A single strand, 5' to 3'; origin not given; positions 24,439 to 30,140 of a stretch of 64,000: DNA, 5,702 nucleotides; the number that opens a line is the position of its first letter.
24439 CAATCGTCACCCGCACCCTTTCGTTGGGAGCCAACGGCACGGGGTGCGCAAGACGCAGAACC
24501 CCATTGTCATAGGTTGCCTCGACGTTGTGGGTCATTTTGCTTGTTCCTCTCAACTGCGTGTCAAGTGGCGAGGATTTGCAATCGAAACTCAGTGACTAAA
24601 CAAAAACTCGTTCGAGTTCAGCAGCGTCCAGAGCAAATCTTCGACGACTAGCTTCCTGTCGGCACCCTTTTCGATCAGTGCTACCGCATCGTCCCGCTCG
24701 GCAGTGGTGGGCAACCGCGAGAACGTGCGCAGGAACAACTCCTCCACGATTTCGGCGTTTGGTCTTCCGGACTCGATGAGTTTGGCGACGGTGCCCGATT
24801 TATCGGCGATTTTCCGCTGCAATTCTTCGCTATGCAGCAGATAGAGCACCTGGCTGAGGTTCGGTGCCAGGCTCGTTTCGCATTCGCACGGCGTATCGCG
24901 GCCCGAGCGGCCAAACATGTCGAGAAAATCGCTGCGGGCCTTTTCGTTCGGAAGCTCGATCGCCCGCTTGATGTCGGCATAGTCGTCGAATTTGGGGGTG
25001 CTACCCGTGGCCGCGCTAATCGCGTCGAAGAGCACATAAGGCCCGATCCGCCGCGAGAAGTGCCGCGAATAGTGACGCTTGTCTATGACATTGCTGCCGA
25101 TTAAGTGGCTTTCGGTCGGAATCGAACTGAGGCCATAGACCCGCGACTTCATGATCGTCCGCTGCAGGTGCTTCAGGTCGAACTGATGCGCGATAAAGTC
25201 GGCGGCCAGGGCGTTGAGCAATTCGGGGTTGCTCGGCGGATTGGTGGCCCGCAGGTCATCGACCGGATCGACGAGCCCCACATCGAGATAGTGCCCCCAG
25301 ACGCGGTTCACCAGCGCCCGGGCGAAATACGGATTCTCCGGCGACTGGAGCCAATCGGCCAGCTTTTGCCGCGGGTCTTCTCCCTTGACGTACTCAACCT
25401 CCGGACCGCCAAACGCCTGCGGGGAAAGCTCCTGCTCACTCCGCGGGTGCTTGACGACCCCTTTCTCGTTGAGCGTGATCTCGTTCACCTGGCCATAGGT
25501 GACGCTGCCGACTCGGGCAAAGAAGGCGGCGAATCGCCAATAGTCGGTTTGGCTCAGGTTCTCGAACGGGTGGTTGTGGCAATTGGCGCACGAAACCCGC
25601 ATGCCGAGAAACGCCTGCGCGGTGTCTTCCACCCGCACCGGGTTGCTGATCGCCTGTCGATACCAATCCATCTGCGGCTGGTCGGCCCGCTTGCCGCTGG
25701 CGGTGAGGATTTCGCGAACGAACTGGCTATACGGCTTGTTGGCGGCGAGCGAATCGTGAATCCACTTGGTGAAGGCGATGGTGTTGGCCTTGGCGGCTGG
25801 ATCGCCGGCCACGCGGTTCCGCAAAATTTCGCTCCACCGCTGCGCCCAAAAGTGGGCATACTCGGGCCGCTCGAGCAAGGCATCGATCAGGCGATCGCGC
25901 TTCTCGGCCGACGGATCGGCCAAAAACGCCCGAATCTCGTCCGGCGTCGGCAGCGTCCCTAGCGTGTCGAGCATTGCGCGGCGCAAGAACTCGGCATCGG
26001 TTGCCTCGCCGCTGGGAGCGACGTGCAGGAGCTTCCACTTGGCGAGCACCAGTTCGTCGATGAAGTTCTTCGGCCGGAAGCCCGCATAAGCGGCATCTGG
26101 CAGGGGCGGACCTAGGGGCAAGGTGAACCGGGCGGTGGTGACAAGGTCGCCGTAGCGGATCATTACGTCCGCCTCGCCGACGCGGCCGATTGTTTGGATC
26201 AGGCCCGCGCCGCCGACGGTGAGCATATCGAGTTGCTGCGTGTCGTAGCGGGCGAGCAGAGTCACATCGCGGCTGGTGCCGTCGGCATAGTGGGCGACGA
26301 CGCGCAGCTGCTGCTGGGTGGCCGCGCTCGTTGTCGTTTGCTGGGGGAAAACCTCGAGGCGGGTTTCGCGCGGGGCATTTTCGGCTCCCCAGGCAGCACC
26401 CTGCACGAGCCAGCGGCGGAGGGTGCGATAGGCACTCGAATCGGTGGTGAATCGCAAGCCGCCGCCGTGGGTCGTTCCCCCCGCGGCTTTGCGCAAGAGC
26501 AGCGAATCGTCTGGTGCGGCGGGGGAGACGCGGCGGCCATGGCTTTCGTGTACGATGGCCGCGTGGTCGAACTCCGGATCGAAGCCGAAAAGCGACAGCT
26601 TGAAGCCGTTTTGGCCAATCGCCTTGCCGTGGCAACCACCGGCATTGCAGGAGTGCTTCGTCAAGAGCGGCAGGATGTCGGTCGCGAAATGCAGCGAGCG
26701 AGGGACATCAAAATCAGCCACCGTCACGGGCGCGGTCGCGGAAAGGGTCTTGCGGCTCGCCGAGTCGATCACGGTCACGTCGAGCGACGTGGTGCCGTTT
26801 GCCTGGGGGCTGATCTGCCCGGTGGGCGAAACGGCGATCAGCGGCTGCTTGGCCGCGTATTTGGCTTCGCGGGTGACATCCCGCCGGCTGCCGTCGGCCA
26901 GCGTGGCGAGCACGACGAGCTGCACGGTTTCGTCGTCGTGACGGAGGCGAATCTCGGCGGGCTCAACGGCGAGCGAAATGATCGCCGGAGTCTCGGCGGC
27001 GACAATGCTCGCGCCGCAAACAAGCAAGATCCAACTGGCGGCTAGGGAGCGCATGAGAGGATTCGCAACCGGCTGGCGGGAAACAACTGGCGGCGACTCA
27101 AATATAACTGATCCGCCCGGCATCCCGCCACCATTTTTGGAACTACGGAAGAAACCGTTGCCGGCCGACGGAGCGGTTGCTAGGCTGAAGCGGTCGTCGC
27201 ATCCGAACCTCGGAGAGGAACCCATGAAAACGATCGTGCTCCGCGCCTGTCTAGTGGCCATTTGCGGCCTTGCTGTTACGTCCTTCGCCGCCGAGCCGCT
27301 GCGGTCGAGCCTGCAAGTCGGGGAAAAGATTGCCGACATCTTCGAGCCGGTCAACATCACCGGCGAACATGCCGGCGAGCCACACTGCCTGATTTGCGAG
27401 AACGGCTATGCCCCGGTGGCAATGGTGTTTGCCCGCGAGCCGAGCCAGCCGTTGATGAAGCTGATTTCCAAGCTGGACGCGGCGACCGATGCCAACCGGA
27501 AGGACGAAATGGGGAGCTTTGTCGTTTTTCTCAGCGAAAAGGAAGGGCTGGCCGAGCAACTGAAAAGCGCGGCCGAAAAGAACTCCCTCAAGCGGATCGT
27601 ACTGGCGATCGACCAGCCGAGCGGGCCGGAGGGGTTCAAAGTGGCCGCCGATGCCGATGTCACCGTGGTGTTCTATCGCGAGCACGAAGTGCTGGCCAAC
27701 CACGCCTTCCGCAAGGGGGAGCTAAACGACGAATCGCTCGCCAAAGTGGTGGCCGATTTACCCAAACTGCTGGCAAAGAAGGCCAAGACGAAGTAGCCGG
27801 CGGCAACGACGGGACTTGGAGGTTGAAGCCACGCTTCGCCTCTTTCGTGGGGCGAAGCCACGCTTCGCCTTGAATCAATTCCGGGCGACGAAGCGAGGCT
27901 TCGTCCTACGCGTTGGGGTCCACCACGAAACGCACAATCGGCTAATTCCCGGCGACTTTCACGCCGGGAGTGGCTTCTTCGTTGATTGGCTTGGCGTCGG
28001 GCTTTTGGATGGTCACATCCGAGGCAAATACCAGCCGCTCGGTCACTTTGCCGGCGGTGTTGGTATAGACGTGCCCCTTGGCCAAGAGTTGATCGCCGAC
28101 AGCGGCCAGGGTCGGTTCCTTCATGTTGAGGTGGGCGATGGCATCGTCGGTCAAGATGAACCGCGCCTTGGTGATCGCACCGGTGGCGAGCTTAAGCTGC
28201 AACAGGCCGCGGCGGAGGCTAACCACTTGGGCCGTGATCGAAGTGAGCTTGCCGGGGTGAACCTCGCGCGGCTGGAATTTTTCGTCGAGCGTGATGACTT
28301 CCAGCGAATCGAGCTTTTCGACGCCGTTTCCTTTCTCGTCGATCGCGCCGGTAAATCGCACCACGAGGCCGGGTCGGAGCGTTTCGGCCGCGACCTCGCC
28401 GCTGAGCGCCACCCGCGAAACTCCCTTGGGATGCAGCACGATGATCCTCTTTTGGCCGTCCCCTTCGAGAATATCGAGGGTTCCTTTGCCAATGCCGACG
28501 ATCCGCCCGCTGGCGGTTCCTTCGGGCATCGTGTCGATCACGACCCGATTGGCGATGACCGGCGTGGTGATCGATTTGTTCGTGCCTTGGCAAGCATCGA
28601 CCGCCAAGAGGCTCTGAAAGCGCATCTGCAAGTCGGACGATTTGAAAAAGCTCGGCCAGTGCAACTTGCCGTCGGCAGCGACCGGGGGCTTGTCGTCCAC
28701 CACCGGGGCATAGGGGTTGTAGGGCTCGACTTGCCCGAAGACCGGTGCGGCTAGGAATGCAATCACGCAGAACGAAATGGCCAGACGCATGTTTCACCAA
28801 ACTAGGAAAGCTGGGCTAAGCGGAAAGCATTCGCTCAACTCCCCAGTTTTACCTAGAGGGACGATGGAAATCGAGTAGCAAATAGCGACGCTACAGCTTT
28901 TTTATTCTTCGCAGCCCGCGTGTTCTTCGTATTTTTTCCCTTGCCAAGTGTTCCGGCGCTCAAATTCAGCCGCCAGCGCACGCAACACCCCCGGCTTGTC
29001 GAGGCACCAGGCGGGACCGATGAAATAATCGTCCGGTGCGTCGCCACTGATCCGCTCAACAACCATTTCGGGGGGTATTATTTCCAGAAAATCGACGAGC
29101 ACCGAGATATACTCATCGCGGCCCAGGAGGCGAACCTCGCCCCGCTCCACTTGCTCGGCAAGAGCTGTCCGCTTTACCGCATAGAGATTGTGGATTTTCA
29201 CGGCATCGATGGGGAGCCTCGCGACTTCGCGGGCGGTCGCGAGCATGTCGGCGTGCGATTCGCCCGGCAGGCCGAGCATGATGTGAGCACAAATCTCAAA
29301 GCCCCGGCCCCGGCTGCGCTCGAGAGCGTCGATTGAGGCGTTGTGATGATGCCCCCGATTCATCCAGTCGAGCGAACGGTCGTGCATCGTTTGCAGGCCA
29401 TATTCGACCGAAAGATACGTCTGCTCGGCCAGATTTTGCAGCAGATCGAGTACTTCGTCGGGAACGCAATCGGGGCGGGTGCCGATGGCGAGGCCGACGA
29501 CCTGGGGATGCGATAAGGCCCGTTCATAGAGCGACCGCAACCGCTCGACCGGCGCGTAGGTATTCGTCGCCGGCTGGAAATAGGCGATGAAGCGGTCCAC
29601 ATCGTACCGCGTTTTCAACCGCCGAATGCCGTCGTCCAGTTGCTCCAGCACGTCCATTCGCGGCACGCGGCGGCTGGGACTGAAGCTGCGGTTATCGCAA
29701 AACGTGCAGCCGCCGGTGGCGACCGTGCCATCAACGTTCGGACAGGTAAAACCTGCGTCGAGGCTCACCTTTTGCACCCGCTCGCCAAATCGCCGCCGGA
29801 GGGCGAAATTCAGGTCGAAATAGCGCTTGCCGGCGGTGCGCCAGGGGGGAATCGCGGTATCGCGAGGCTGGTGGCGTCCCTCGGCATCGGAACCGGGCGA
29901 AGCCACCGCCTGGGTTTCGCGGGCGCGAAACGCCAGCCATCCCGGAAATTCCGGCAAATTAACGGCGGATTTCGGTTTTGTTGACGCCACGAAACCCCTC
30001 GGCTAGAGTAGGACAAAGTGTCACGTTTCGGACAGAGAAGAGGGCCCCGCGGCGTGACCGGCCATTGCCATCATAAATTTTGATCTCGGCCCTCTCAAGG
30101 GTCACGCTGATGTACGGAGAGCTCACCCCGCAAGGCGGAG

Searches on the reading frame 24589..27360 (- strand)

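Call 44: search_protein_families(library=pfam, proteins=[window:24589-27360:-], max_evalue=0.0001)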
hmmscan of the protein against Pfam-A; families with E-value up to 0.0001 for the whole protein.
window:24589-27360:- (923 aa): 2 families
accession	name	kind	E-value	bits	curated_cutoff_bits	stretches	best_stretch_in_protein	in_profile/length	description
PF07583.16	PSCyt2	-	2e-49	168.8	29.8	1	434-617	2-207/209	Protein of unknown function (DUF1549)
PF07587.16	PSD1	-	1.7e-38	132.9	28.5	1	664-895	2-243/244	Protein of unknown function (DUF1553)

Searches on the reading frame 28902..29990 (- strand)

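Call 44: search_protein_families(library=pfam, proteins=[window:28902-29990:-], max_evalue=0.0001)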
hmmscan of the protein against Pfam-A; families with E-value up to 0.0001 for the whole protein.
window:28902-29990:- (362 aa): 2 families
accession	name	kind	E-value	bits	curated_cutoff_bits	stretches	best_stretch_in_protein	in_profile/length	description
PF16199.10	Radical_SAM_C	-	1.3e-24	86.5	31.9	1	261-344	1-84/85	Radical_SAM C-terminal domain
PF04055.27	Radical_SAM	-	3e-20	73.5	29.5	1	93-255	9-165/166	Radical SAM superfamily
